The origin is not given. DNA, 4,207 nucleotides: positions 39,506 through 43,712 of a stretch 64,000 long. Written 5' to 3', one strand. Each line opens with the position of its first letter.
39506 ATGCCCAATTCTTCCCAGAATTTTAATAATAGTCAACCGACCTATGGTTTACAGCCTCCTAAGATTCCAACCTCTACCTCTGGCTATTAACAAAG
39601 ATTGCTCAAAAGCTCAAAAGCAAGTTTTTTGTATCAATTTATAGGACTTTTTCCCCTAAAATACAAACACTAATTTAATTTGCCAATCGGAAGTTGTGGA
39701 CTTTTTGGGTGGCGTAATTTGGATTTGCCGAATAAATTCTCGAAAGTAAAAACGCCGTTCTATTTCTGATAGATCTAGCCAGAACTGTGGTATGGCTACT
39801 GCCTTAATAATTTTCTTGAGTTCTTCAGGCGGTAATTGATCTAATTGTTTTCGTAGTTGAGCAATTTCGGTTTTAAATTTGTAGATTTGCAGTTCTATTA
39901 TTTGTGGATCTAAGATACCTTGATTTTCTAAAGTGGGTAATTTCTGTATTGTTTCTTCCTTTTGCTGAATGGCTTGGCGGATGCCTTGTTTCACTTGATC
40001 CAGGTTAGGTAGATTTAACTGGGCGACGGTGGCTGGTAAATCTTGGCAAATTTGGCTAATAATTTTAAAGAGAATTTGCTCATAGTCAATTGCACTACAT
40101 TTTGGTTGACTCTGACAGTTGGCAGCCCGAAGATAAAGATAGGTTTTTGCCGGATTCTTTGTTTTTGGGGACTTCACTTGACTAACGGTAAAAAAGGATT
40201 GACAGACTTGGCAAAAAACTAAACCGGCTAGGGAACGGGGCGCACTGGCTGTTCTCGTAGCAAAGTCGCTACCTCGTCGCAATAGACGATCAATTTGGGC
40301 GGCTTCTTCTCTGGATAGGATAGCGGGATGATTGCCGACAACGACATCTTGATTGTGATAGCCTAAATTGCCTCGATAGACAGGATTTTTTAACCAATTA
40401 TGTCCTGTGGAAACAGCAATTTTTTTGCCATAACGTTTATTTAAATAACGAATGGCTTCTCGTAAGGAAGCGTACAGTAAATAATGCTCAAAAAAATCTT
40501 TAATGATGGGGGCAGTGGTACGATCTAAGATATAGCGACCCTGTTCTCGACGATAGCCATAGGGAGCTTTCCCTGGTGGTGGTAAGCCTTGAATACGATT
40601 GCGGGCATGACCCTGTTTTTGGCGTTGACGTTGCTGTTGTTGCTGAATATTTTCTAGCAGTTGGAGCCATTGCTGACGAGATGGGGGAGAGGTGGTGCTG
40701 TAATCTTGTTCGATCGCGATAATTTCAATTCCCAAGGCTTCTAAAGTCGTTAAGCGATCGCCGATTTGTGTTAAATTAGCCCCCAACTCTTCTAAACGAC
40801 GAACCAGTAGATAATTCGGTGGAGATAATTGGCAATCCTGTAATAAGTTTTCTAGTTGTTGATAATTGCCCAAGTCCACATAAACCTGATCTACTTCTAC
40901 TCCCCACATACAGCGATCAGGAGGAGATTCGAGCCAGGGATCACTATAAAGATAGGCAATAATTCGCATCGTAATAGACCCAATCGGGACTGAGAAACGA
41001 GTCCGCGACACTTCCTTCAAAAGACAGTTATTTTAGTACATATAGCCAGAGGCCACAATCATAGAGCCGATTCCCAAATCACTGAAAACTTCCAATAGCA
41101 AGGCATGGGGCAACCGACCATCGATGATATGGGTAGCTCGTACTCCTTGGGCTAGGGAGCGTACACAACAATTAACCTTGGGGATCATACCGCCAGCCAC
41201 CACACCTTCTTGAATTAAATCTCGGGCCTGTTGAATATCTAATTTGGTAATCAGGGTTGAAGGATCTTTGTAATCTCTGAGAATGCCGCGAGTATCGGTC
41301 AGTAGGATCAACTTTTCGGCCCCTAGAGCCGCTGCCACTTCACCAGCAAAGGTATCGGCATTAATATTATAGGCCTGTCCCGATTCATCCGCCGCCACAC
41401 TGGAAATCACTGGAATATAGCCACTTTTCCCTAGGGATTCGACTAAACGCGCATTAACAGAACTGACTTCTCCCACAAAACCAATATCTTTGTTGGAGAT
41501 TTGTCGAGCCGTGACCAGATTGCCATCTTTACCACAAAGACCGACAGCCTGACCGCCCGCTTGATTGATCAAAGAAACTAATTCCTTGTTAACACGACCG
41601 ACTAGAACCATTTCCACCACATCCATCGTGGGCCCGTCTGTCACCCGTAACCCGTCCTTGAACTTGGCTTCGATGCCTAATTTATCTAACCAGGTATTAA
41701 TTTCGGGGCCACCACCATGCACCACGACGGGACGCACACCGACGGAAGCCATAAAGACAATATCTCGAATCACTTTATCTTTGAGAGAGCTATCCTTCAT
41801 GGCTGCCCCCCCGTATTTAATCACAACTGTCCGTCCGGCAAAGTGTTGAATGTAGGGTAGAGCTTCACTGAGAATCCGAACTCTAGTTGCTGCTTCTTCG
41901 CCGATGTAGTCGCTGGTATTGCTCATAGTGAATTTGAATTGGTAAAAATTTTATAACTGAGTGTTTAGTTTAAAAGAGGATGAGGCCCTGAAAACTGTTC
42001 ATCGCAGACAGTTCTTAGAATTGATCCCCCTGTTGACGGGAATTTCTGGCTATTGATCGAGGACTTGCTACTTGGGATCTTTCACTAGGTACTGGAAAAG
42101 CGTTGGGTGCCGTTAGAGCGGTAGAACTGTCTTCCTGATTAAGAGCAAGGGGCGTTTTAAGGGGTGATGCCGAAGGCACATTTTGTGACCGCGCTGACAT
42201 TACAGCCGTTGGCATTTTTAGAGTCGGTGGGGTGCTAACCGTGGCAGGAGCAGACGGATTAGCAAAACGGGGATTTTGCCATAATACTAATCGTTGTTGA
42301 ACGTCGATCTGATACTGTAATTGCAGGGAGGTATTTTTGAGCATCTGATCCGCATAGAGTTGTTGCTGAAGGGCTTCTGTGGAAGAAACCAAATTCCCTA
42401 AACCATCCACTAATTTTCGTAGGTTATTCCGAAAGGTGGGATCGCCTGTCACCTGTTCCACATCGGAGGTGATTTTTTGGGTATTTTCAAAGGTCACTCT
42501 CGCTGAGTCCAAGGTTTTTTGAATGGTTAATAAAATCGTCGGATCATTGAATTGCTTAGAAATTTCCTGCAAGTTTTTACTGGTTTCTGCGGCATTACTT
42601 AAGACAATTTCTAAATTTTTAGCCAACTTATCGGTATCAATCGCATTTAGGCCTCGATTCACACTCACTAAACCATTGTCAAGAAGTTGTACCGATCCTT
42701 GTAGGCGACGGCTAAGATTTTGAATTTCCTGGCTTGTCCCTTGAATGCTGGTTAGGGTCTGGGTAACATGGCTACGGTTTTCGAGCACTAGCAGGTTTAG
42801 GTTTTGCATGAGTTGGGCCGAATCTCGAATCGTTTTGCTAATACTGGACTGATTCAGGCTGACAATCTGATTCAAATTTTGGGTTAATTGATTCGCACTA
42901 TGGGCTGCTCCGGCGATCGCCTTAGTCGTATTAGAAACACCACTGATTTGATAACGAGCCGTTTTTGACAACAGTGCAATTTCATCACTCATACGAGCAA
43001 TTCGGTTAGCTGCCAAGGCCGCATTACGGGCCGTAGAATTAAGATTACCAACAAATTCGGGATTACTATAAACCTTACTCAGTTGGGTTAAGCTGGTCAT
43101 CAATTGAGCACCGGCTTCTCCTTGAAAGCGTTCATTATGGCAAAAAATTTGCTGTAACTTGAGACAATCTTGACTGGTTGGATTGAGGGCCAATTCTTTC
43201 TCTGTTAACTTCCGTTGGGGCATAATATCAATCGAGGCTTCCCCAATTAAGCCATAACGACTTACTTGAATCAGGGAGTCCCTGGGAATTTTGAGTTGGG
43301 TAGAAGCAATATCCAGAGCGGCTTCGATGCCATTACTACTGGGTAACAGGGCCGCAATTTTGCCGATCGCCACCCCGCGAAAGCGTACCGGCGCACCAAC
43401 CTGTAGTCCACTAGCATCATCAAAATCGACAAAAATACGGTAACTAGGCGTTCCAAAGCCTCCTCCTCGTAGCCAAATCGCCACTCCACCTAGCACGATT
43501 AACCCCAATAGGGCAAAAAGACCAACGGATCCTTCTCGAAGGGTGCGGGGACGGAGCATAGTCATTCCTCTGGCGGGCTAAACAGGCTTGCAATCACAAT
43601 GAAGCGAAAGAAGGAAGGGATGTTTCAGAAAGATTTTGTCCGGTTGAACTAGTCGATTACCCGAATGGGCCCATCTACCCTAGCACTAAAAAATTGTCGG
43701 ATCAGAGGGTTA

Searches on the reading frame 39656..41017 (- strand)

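Call 69: search_protein_families(library=pfam, proteins=[window:39656-41017:-], max_evalue=0.00001)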
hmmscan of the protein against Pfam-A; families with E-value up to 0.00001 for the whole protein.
window:39656-41017:- (453 aa): 2 families
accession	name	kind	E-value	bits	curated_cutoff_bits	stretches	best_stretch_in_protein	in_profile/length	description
PF07508.19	Recombinase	-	1.5e-11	44.8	21.1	1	167-247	2-100/102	Recombinase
PF00239.26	Resolvase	-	2.2e-06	28.3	23.3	0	53-144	50-143/145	Resolvase, N terminal domain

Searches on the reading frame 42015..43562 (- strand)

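Call 69: search_protein_families(library=pfam, proteins=[window:42015-43562:-], max_evalue=0.00001)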
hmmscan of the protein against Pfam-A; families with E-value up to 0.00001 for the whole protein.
window:42015-43562:- (515 aa): 1 family
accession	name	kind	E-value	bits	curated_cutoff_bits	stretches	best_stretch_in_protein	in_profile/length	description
PF02470.25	MlaD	-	1e-17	64.6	25.1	1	40-115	2-80/81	MlaD protein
